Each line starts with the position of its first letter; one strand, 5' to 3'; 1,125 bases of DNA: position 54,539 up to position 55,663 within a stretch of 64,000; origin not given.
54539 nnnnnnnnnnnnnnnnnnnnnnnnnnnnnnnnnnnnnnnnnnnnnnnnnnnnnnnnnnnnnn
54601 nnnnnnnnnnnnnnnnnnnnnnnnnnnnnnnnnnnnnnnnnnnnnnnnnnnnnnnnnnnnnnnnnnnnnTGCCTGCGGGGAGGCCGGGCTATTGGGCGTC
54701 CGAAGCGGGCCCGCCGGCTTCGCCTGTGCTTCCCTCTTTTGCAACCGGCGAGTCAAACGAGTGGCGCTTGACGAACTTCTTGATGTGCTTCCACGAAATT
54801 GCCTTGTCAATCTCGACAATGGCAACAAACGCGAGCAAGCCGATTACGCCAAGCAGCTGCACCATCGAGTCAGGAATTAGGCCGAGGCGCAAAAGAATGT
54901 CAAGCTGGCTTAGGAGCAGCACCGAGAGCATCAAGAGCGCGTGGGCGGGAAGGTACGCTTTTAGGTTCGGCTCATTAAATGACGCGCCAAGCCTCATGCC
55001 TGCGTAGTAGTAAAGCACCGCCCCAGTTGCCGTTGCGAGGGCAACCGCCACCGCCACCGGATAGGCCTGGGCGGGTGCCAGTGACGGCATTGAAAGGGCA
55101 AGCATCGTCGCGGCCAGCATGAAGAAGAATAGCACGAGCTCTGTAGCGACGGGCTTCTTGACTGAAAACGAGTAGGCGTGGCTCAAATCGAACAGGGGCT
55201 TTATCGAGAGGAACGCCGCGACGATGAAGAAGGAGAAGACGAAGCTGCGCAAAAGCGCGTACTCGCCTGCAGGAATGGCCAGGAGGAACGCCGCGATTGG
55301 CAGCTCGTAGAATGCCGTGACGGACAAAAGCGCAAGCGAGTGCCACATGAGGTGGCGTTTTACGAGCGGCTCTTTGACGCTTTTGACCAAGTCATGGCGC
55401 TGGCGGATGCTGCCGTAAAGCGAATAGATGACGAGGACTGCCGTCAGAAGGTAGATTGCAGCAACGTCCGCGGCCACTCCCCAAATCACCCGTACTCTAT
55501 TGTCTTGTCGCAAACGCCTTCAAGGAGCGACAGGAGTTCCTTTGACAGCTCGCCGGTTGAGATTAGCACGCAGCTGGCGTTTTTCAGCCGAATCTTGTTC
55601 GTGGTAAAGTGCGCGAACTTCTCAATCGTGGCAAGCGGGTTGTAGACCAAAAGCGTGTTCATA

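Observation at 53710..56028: KaiC-like ATPase facing a 7-TM membrane protein whose gene overlaps that of a P-loop-less RecA/KaiC-fold protein: a candidate membrane-associated signalling module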

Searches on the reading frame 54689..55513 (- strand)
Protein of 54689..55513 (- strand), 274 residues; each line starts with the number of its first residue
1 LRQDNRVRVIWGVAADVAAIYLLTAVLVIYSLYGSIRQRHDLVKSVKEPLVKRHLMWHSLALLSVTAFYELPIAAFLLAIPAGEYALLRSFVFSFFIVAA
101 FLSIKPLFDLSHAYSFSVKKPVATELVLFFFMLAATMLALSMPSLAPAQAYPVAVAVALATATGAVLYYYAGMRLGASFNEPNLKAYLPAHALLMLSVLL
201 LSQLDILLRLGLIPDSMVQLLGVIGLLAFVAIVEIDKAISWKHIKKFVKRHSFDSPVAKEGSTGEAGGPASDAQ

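Call 3: search_protein_families(library=pfam, proteins=[window:54689-55513:-], max_evalue=0.1)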
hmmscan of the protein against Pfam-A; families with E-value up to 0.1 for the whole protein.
window:54689-55513:- (274 aa): 0 families

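Call 4: search_protein_families(library=ncbifam, proteins=[window:54689-55513:-], max_evalue=0.1)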
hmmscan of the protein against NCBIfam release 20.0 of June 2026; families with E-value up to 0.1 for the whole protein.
window:54689-55513:- (274 aa): 0 families

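Call 21: find_homologous_proteins(query=window:54689-55489:-, max_evalue=0.001)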
Query window:54689-55489:- (266 aa): 2 proteins with E <= 0.001 among 8000 candidates.
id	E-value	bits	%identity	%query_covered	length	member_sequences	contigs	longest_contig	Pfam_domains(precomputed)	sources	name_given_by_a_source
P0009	1.2e-156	538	100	98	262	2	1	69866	-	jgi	jgi:hypothetical protein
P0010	3.7e-124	432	85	91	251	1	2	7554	-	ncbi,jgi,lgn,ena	-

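Call 50: search_protein_representatives(protein=window:54689-55489:-)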
Query: 266 residues. Proteins with E-value up to 0.001 (for the whole library): 3; up to 1e-10: 3; up to 1e-30: 2. The best 3 are listed.
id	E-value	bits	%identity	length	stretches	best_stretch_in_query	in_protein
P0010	1.2e-124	431.6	85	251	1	6-248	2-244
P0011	3.0e-54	201.0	42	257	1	9-247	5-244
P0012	1.2e-17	81.2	69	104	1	187-248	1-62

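Call 59: predict_structure(alignment_id=A4)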
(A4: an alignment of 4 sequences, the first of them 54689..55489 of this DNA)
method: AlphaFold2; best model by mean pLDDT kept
length: 266 residues; sequences in the alignment: 4
mean_pLDDT: 66.8   pTM: 0.65
mean pLDDT of the five models: 66.8, 65.7, 64.5, 53.7, 48.5
residues with pLDDT >= 90: 0; 70-90: 121; 50-70: 121; < 50: 24
segments of 3 or more residues with pLDDT < 50: 1-4, 247-266
pLDDT, mean of each block of 10 residues (from residue 1): 53 67 71 79 85 78 68 68 74 79 69 60 63 54 63 70 74 78 75 65 59 63 71 78 57 33 35
secondary structure, 60 per line:
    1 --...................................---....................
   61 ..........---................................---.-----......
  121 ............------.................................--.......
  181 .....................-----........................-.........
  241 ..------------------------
elements in order: H3-37 H41-70 H74-105 H115-132 H139-170 H174-201 H207-230 H232-242

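Call 67: fold_search(model_id=the predicted structure, library=pdb)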
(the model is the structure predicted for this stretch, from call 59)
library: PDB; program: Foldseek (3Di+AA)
matches with E <= 10: 739; with E <= 0.001: 0
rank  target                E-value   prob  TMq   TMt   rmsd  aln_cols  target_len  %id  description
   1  2x0c                  9.5e-02  0.30  0.16  0.14  20.6       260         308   13  Crystal Structure of the R7R8 domains of Talin (released 2010-07-07)
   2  8cnk_A                1.2e-01  1.00  0.58  0.67   4.5       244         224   11  Cryo-EM structure of retinal-free proteoopsin bound to decanoate (released 2024-07-03)
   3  4kly_C                1.2e-01  1.00  0.55  0.62   5.4       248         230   11  Crystal structure of a blue-light absorbing proteorhodopsin mutant D97N from HOT75 (released 2013-06-05)
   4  8z3q_R                1.4e-01  0.77  0.33  0.33   9.7       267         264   18  Cryo-EM structure of the hGPR4-Gs complex in pH7.6 (released 2025-04-23)
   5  8xbh_R                1.6e-01  0.82  0.33  0.31   9.9       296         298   11  Human GPR34 -Gi complex bound to M1 (released 2023-12-27)
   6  8z3m_R                1.7e-01  0.85  0.37  0.35   9.0       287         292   16  Cryo-EM structure of the hGPR4-Gq complex in pH6.5 (released 2025-04-23)
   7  7tmw_R                1.7e-01  0.85  0.37  0.24   9.7       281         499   12  Cryo-EM structure of the relaxin receptor RXFP1 in complex with heterotrimeric Gs (released 2023-02-15)
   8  4kly_B                1.8e-01  1.00  0.56  0.62   5.2       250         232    9  Crystal structure of a blue-light absorbing proteorhodopsin mutant D97N from HOT75 (released 2013-06-05)
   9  4knf_D                1.8e-01  0.99  0.52  0.59   5.7       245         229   11  Crystal structure of a blue-light absorbing proteorhodopsin double-mutant D97N/Q105L from HOT75 (released 2013-06-05)
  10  4knf_E                2.1e-01  0.99  0.53  0.59   5.7       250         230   12  Crystal structure of a blue-light absorbing proteorhodopsin double-mutant D97N/Q105L from HOT75 (released 2013-06-05)
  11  8sg1_R                2.7e-01  0.92  0.45  0.44   7.6       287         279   14  Cryo-EM structure of CMKLR1 signaling complex (released 2023-11-01)
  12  8xio_A                2.7e-01  0.89  0.42  0.40   8.9       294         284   17  Structure of L797591-SSTR1 G protein complex (released 2024-07-03)
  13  4knf_C                2.9e-01  1.00  0.58  0.65   5.0       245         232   11  Crystal structure of a blue-light absorbing proteorhodopsin double-mutant D97N/Q105L from HOT75 (released 2013-06-05)
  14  7d7m_A                3.4e-01  0.60  0.33  0.32   9.7       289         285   13  Cryo-EM Structure of the Prostaglandin E Receptor EP4 Coupled to G Protein (released 2020-11-18)
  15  8i2z                  3.7e-01  0.99  0.57  0.59   5.7       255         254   14  Cryo-EM structure of the zeaxanthin-bound kin4B8 (released 2023-03-29)
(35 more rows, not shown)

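Call 69: search_protein_families(library=padloc, proteins=[window:54689-55489:-], max_evalue=0.01)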
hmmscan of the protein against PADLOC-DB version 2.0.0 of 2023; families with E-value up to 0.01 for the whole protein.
window:54689-55489:- (266 aa): 0 families
